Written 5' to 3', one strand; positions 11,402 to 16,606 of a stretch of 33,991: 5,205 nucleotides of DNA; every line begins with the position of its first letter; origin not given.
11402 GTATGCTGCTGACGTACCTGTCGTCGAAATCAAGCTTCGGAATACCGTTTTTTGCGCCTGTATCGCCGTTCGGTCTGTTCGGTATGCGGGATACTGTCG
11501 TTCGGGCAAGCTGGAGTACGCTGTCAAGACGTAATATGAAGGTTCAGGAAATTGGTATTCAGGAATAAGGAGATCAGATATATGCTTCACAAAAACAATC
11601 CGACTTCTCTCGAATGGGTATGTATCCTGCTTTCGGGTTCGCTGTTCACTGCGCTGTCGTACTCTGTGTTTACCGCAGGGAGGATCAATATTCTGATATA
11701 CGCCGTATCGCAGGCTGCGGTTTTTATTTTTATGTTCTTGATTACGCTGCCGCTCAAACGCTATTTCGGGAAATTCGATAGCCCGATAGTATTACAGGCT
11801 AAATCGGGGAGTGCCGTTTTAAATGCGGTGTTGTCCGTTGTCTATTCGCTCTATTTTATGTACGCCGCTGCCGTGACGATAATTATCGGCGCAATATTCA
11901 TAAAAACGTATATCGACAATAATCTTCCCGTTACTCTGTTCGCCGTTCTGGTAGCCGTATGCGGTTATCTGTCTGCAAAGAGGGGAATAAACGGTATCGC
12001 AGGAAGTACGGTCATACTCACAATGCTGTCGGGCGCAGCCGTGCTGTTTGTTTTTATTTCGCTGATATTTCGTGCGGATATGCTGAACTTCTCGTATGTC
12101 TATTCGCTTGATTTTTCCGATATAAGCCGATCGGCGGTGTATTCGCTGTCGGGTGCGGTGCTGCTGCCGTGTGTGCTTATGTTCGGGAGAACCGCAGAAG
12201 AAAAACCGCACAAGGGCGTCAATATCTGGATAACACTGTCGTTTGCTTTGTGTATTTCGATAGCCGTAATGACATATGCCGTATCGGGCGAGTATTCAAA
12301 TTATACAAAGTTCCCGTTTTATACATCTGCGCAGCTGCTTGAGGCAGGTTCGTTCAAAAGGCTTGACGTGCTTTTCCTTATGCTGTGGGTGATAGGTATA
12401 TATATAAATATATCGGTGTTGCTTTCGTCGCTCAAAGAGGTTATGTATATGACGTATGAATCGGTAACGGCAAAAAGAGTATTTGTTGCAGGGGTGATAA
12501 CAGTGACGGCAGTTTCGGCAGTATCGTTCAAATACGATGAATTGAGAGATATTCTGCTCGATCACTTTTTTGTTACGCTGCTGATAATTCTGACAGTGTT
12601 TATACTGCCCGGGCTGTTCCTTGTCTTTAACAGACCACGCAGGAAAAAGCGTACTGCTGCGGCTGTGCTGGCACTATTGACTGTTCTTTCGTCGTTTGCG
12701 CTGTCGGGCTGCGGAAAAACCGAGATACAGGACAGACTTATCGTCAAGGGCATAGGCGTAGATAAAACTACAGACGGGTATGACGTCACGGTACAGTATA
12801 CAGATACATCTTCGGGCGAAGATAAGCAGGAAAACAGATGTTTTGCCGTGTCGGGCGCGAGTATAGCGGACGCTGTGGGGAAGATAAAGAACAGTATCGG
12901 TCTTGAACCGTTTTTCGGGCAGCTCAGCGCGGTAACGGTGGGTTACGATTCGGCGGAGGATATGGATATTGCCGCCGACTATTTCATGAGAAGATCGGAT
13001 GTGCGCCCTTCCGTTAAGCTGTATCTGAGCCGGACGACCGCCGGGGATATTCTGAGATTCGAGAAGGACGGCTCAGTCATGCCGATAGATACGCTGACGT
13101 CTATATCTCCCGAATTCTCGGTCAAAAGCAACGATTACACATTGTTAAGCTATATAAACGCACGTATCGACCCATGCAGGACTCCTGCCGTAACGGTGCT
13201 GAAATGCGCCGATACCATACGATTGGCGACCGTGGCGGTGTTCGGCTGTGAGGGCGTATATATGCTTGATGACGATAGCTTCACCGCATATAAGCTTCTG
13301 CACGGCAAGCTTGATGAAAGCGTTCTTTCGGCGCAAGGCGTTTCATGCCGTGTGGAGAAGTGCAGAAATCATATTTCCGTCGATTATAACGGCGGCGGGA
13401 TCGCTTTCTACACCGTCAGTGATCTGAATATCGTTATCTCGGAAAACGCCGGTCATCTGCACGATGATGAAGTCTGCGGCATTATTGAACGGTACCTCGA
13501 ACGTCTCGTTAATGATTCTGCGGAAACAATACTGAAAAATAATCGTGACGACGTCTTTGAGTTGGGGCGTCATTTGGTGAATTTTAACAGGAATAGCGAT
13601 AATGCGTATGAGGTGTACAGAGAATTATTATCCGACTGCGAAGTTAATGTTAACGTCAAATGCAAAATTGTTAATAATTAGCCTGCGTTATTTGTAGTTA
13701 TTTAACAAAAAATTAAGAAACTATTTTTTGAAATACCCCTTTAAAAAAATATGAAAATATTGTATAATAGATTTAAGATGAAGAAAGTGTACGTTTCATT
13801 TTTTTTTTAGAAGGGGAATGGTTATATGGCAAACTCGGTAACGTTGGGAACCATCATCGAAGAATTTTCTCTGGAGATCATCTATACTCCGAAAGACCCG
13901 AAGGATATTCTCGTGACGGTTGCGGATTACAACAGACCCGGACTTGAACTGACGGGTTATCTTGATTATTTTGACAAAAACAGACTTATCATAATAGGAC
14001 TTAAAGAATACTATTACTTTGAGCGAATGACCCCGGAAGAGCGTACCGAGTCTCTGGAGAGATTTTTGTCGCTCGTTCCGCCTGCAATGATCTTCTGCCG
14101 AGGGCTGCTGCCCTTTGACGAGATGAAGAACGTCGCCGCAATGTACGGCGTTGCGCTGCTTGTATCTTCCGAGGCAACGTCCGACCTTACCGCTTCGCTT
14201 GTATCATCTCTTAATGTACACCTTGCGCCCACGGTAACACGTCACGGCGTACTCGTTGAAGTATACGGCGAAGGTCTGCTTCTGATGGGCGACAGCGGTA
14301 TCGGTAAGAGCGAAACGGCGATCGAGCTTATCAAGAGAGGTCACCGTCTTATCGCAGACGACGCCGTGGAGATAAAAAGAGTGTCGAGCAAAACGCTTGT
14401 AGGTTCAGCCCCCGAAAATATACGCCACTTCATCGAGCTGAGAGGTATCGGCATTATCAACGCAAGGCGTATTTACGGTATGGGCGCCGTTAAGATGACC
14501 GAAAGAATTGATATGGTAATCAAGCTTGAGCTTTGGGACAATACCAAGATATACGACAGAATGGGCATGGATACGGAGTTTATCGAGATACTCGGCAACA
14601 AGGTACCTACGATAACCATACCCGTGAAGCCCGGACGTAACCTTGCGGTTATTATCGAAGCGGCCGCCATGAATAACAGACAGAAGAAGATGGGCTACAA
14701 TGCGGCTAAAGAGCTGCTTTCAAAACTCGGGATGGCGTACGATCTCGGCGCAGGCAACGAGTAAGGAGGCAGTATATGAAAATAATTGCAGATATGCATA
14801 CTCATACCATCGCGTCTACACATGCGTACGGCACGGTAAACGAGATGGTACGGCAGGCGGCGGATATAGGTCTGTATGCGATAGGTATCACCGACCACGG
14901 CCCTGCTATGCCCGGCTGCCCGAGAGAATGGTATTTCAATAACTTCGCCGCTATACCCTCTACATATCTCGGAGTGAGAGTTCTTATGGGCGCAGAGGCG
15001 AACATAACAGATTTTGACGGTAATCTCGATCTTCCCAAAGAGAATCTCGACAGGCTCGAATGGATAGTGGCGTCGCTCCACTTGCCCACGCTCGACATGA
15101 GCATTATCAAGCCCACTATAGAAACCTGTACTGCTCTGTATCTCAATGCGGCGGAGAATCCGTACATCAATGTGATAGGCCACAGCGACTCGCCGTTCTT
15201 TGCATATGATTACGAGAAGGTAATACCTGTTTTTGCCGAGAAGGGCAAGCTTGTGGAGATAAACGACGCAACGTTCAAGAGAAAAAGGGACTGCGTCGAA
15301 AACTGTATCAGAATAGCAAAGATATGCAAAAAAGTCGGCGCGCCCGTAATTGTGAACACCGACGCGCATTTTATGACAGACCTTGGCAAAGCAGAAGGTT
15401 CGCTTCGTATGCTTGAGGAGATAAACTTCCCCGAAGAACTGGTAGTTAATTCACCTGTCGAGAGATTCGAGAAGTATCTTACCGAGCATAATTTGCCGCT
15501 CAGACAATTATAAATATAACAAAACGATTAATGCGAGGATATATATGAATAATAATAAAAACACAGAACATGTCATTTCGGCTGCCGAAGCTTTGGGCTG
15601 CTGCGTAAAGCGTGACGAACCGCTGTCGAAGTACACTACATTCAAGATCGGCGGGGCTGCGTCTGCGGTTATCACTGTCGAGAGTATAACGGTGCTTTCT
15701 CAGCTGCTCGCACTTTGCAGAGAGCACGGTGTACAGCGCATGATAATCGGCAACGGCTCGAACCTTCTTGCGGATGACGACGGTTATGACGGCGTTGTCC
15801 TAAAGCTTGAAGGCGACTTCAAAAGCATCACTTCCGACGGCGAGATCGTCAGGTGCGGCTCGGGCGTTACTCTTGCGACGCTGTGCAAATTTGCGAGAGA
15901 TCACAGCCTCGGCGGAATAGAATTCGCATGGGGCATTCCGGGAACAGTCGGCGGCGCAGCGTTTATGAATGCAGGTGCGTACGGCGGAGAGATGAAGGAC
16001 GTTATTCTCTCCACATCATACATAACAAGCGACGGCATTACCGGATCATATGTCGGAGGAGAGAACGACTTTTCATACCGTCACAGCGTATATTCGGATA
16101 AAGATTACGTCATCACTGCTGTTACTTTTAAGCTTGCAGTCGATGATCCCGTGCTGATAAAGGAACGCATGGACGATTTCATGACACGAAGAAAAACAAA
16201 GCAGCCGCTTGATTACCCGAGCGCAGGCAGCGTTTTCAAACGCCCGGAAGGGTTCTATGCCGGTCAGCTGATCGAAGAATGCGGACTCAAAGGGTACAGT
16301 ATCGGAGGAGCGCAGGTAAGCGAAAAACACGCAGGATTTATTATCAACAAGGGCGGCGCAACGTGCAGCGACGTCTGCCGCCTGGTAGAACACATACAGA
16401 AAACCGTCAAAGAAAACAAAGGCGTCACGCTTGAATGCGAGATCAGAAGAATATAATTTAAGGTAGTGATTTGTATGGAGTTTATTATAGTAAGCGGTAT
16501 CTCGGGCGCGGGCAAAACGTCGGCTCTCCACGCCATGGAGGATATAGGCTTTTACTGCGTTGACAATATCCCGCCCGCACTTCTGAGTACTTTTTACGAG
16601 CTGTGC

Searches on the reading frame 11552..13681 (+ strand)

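Call 18: search_protein_families(library=pfam, proteins=[window:11552-13681:+])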
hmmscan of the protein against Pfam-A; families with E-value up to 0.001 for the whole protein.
window:11552-13681:+ (709 aa): 3 families
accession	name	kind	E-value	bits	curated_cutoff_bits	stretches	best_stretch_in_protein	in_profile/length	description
PF25198.1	Spore_GerAC_N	-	3.9e-22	79.4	27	1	389-550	2-174/176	Spore germination protein N-terminal domain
PF03845.19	Spore_permease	-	1.6e-11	44.1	23.4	1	55-294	43-285/321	Spore germination protein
PF05504.16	Spore_GerAC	-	4.8e-09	37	23.6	1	561-708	3-165/167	Spore germination B3/ GerAC like, C-terminal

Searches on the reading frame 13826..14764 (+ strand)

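Call 59: search_protein_families(library=pfam, proteins=[window:13826-14764:+], max_evalue=0.0001)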
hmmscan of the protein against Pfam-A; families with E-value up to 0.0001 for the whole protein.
window:13826-14764:+ (312 aa): 2 families
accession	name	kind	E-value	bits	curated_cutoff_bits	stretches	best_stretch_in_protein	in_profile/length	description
PF07475.17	Hpr_kinase_C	-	1.4e-71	240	33.3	1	132-300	2-170/171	HPr Serine kinase C-terminal domain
PF02603.21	Hpr_kinase_N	-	5.3e-36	123.8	24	1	5-128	1-124/125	HPr Serine kinase N terminus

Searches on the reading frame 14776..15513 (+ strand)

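Call 59: search_protein_families(library=pfam, proteins=[window:14776-15513:+], max_evalue=0.0001)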
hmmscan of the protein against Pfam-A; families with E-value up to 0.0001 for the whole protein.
window:14776-15513:+ (245 aa): 1 family
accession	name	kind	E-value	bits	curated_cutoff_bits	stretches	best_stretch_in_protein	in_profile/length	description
PF02811.25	PHP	-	1e-12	49.2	26.4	1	6-164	1-163/164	PHP domain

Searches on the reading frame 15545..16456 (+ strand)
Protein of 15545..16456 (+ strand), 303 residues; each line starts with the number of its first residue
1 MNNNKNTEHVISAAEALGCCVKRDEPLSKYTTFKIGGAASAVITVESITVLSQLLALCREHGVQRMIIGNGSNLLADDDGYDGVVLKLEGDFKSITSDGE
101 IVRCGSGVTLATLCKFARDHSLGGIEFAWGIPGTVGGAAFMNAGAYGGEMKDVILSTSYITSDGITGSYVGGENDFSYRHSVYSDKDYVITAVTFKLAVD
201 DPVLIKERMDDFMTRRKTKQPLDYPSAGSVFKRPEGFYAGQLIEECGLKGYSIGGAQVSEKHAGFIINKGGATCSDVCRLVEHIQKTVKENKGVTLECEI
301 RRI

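Call 59: search_protein_families(library=pfam, proteins=[window:15545-16456:+], max_evalue=0.0001)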
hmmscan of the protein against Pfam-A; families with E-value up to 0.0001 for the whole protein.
window:15545-16456:+ (303 aa): 2 families
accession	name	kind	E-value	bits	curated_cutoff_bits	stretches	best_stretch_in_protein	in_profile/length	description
PF02873.21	MurB_C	-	9.4e-40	135.3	27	1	205-303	2-99/99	UDP-N-acetylenolpyruvoylglucosamine reductase, C-terminal domain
PF01565.28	FAD_binding_4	-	8.7e-23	81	26.4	1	40-164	2-133/139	FAD binding domain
